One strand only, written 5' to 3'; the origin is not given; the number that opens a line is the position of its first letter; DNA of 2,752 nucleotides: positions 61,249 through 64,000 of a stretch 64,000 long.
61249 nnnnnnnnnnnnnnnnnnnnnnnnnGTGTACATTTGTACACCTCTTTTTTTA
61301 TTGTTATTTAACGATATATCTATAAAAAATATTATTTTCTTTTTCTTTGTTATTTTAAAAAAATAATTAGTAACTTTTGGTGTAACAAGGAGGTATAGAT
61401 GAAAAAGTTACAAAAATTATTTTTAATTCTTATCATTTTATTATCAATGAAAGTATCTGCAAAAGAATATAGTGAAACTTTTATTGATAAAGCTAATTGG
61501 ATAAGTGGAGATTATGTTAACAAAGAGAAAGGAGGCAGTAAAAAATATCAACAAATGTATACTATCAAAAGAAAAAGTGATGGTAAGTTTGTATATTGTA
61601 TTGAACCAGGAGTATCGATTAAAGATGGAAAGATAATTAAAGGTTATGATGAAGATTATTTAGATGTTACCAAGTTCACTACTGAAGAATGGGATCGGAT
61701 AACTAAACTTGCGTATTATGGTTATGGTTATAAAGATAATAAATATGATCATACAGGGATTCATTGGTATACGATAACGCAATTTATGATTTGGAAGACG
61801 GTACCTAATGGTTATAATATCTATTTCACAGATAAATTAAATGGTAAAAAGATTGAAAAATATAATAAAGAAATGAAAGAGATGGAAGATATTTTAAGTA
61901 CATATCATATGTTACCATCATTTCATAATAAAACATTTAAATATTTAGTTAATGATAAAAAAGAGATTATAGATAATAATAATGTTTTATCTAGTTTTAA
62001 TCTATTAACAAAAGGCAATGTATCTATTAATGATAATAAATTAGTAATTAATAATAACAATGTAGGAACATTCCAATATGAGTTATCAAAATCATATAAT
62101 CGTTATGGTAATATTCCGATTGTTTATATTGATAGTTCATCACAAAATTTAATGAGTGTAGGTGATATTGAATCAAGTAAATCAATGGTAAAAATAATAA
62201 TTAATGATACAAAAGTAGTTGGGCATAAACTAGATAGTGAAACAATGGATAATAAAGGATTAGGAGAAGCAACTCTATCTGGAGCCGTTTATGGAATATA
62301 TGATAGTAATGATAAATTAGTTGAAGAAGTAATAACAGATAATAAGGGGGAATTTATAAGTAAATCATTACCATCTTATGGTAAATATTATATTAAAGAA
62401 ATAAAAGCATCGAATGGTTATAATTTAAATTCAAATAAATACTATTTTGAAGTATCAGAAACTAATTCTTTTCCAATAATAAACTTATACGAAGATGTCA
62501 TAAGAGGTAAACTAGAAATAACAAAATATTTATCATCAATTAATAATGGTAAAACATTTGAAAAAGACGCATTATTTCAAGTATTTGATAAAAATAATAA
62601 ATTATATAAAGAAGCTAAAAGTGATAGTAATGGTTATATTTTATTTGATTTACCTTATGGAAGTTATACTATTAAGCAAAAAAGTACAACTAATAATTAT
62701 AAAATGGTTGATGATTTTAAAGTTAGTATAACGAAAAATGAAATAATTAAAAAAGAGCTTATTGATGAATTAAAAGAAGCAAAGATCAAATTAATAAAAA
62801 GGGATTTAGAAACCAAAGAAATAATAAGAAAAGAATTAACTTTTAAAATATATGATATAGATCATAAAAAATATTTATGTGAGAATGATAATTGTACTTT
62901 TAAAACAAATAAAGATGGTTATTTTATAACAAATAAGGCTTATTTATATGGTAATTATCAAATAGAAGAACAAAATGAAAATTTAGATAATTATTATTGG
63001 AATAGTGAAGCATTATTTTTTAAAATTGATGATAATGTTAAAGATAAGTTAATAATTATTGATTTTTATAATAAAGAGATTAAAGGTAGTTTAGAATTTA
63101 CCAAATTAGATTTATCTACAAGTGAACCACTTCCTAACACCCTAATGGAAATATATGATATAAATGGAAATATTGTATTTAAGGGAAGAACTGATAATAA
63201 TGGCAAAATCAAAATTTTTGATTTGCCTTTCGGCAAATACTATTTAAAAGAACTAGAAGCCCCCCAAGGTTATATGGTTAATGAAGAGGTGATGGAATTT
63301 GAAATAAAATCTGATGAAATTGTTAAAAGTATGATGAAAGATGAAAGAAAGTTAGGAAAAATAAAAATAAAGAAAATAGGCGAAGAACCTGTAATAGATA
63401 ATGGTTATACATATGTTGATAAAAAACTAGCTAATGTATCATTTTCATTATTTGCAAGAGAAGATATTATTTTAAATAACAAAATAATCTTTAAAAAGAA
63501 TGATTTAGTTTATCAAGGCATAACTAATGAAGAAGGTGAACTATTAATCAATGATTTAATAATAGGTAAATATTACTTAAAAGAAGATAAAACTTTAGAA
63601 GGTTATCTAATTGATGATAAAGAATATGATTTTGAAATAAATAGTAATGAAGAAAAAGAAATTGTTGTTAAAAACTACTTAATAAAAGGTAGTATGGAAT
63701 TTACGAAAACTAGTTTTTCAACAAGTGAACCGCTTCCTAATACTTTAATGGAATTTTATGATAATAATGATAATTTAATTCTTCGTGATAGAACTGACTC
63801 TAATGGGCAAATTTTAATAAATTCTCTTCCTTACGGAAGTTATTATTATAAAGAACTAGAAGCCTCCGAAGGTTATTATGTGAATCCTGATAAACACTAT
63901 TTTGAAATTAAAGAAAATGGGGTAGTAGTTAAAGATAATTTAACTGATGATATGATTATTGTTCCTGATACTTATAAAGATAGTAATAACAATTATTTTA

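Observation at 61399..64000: Putative thioester-domain adhesin with Cna-B repeats running off the window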

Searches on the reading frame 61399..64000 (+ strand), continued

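Call 17: find_encoding_contigs(protein=P0002, flank=10000, max_places=3)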
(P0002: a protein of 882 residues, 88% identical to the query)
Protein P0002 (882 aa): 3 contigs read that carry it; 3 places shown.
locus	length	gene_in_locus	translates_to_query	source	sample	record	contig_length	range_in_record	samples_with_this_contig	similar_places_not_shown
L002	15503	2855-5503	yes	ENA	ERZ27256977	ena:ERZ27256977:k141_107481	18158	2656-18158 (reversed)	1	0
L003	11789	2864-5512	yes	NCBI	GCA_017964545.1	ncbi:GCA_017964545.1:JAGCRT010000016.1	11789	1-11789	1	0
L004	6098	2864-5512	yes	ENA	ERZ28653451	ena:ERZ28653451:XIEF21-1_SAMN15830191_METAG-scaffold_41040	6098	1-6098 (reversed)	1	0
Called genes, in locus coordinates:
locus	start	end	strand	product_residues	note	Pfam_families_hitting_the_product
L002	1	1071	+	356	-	?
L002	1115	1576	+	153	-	-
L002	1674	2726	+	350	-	PF09992:NAGPA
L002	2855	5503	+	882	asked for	PF08341:TED (weak), PF17802:SpaA, PF11974:bMG3 (faint), PF13620:CarboxypepD_reg (faint), PF17210:SdrD_B (faint), PF17802:SpaA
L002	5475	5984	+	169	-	PF04203:Sortase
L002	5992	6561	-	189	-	PF02361:CbiQ (weak)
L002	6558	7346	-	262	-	PF02463:SMC_N, PF00005:ABC_tran, PF13555:AAA_29 (faint)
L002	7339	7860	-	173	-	PF07155:ECF-ribofla_trS, PF12822:ECF_trnsprt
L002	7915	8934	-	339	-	PF01963:TraB_PrgY_gumN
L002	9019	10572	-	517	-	PF00860:Xan_ur_permease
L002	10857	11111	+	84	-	-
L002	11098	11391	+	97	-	-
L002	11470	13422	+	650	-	PF00270:DEAD (faint), PF04851:ResIII, PF17757:UvrB_inter, PF27431:UvrB_3rd, PF00271:Helicase_C, PF12344:UvrB, PF02151:UVR (weak)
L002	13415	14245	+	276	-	PF04055:Radical_SAM, PF13186:SPASM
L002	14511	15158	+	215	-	PF01791:DeoC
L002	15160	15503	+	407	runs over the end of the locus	PF00579:tRNA-synt_1b, PF22421:SYY_C-terminal, PF01479:S4 (weak)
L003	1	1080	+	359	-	?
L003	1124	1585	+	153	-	-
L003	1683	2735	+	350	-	PF09992:NAGPA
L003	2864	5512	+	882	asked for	PF08341:TED (weak), PF17802:SpaA, PF11974:bMG3 (faint), PF13620:CarboxypepD_reg (faint), PF17210:SdrD_B (faint), PF17802:SpaA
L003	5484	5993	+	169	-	PF04203:Sortase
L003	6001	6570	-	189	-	PF02361:CbiQ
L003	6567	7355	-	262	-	PF02463:SMC_N, PF00005:ABC_tran, PF13555:AAA_29 (faint)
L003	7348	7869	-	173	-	PF07155:ECF-ribofla_trS, PF12822:ECF_trnsprt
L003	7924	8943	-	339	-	PF01963:TraB_PrgY_gumN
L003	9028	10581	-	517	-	PF00860:Xan_ur_permease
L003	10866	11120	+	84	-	-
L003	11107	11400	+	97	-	-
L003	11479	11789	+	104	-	PF04851:ResIII, PF00270:DEAD (weak)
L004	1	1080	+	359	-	?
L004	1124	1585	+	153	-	-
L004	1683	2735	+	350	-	PF09992:NAGPA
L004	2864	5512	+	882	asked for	PF08341:TED (weak), PF17802:SpaA, PF11974:bMG3 (faint), PF13620:CarboxypepD_reg (faint), PF17210:SdrD_B (faint), PF17802:SpaA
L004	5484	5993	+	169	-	PF04203:Sortase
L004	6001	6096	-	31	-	?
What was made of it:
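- A TraB/PrgY/GumN-family gene lies about 2.4 kb downstream in L002 and L003 (call 17).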

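Call 22: search_protein_families(library=pfam, proteins=[L001:12621-13127:+], max_evalue=1)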
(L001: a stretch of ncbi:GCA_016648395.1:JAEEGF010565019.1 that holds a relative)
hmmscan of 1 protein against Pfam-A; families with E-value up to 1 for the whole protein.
L001:12621-13127:+ (169 aa): 1 family
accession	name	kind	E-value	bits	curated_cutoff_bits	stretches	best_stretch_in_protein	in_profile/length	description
PF04203.18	Sortase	-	6.8e-13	48.9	26.6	1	49-168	1-122/125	Sortase domain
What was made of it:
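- On Sortase (Pfam PF04203), for the gene just beyond the window: 48.9 bits against 26.6 (call 22).
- The sortase passes Pfam Sortase (48.9 bits against 26.6, call 22).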

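Call 23: search_protein_families(library=ncbifam, proteins=[L001:12621-13127:+], max_evalue=1)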
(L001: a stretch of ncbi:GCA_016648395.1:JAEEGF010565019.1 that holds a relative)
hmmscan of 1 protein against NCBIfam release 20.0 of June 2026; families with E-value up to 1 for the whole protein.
L001:12621-13127:+ (169 aa): 6 families
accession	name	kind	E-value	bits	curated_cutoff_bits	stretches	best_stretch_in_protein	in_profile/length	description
NF033745.1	class_C_sortase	subfamily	2.3e-13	50.4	160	1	37-157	85-205/220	class C sortase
NF033746.1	class_D_sortase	subfamily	3e-12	46.5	165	1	39-156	3-114/135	class D sortase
NF058671.1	sortase_SrtD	exception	9e-12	45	140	1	36-156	54-168/187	class D sortase, LPxTATN-specific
TIGR01076.1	sortase_fam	subfamily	4.8e-09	36.1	39.35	1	47-158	1-113/136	sortase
TIGR03784.1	marine_sortase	equivalog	0.0022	17.7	158.25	1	102-156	101-156/174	class GN sortase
NF033747.1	class_E_sortase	subfamily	0.0036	17.2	160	1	92-149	117-174/211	class E sortase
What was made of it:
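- On Sortase (Pfam PF04203), for the gene just beyond the window: The best scores are class C at 50.4 against 160 and class D at 46.5 against 165 (call 23).
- The sortase's best NCBIfam match is class C, but far below cut-off (50.4 bits against 160, call 23).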

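Call 24: search_solved_structures(query=L001:12621-13127:+, max_evalue=1, show_alignments=3)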
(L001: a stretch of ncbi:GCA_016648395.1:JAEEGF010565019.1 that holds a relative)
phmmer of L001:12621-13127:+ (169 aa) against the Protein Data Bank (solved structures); distinct sequences matched with E-value up to 1: 18.
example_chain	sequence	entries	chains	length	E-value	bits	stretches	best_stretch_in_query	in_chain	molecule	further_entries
8t28_A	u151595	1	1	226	0.00032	23.8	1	20-163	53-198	Class C sortase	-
5k9a_A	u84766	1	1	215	0.0011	22.1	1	45-159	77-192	Putative fimbrial associated sortase-like protein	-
6bwe_A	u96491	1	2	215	0.0012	21.9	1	45-159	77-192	Putative fimbrial associated sortase-like protein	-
2kw8_A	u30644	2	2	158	0.0015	21.6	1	39-163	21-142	LPXTG-site transpeptidase family protein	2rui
2xwg_A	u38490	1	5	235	0.0035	20.4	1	91-166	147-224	SORTASE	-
6ixz_A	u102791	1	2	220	0.0058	19.7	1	36-164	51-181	Sortase family protein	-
7d6p_A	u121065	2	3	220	0.007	19.5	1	36-164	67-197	Sortase family protein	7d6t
7cg9_A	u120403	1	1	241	0.012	18.7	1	46-158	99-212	Class C sortase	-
24rr_A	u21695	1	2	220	0.022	17.8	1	43-144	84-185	Ebp pilus assembly class C sortase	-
7f87_A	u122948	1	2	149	0.022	17.8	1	66-163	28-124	Class A sortase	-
7cfj_A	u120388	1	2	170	0.032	17.3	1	66-163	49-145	Class A sortase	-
4d7w_A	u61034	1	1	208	0.1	15.7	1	38-162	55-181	SORTASE FAMILY PROTEIN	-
8gmx_A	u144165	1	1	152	0.15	15.2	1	43-158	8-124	Class C sortase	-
2w1j_A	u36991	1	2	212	0.22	14.6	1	44-158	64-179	PUTATIVE SORTASE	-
2ln7_A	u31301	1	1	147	0.35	13.9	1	102-156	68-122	LPXTG-site transpeptidase family protein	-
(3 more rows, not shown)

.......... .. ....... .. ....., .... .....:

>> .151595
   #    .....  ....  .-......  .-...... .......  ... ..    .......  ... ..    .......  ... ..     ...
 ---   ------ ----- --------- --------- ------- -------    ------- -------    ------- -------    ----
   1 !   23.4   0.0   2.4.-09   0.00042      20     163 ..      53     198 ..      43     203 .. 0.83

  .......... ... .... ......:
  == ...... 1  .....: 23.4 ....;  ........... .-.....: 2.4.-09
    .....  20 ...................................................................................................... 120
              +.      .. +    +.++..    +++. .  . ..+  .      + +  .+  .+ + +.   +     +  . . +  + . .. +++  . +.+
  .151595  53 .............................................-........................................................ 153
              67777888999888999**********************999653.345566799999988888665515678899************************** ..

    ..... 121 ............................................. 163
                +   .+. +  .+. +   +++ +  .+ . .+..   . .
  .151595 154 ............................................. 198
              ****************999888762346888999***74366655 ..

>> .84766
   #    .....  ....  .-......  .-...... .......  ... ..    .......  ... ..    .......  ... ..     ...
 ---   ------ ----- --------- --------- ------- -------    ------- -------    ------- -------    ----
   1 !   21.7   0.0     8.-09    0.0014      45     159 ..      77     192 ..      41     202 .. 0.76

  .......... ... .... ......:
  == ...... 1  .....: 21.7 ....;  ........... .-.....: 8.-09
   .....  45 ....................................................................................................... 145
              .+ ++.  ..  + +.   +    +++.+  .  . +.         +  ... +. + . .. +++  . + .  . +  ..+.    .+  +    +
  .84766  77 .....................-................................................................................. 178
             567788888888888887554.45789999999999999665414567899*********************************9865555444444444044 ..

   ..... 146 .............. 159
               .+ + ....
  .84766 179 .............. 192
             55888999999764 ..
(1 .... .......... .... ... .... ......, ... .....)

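Call 42: search_solved_structures(query=A3, max_evalue=0.001, show_alignments=4)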
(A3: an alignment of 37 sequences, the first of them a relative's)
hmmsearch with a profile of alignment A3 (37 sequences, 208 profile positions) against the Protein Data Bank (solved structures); distinct sequences matched with E-value up to 0.001: 57.
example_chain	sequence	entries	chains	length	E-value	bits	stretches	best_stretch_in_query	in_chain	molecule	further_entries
4d70_A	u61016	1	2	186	2.5e-20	76.1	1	40-205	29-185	SORTASE FAMILY PROTEIN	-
4d7w_A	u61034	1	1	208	4.1e-18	68.8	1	38-193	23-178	SORTASE FAMILY PROTEIN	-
24rr_A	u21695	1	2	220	7.3e-18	68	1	32-192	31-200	Ebp pilus assembly class C sortase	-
2kw8_A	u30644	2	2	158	3.4e-15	59.3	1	69-205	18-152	LPXTG-site transpeptidase family protein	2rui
6ixz_A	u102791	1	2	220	3.8e-15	59.1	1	32-192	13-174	Sortase family protein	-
7d6p_A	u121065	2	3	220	4e-15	59.1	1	24-192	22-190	Sortase family protein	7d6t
5hu4_A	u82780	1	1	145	2.5e-14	56.5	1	79-207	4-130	Cysteine protease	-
5k9a_A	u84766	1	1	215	1.4e-13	54.1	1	77-192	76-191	Putative fimbrial associated sortase-like protein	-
6bwe_A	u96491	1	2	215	1.4e-13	54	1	77-192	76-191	Putative fimbrial associated sortase-like protein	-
2xwg_A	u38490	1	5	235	2.7e-13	53.1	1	78-203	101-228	SORTASE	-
2mlm_A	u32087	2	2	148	1.6e-12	50.6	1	69-196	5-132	Sortase family protein | Sortase A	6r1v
1ija_A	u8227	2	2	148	2e-12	50.3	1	69-196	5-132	Sortase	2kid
8t28_A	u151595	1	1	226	2.1e-12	50.2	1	66-200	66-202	Class C sortase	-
1t2p_A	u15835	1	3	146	2.6e-12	49.9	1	71-196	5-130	sortase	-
7f87_A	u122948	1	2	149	2.8e-12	49.7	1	80-205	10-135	Class A sortase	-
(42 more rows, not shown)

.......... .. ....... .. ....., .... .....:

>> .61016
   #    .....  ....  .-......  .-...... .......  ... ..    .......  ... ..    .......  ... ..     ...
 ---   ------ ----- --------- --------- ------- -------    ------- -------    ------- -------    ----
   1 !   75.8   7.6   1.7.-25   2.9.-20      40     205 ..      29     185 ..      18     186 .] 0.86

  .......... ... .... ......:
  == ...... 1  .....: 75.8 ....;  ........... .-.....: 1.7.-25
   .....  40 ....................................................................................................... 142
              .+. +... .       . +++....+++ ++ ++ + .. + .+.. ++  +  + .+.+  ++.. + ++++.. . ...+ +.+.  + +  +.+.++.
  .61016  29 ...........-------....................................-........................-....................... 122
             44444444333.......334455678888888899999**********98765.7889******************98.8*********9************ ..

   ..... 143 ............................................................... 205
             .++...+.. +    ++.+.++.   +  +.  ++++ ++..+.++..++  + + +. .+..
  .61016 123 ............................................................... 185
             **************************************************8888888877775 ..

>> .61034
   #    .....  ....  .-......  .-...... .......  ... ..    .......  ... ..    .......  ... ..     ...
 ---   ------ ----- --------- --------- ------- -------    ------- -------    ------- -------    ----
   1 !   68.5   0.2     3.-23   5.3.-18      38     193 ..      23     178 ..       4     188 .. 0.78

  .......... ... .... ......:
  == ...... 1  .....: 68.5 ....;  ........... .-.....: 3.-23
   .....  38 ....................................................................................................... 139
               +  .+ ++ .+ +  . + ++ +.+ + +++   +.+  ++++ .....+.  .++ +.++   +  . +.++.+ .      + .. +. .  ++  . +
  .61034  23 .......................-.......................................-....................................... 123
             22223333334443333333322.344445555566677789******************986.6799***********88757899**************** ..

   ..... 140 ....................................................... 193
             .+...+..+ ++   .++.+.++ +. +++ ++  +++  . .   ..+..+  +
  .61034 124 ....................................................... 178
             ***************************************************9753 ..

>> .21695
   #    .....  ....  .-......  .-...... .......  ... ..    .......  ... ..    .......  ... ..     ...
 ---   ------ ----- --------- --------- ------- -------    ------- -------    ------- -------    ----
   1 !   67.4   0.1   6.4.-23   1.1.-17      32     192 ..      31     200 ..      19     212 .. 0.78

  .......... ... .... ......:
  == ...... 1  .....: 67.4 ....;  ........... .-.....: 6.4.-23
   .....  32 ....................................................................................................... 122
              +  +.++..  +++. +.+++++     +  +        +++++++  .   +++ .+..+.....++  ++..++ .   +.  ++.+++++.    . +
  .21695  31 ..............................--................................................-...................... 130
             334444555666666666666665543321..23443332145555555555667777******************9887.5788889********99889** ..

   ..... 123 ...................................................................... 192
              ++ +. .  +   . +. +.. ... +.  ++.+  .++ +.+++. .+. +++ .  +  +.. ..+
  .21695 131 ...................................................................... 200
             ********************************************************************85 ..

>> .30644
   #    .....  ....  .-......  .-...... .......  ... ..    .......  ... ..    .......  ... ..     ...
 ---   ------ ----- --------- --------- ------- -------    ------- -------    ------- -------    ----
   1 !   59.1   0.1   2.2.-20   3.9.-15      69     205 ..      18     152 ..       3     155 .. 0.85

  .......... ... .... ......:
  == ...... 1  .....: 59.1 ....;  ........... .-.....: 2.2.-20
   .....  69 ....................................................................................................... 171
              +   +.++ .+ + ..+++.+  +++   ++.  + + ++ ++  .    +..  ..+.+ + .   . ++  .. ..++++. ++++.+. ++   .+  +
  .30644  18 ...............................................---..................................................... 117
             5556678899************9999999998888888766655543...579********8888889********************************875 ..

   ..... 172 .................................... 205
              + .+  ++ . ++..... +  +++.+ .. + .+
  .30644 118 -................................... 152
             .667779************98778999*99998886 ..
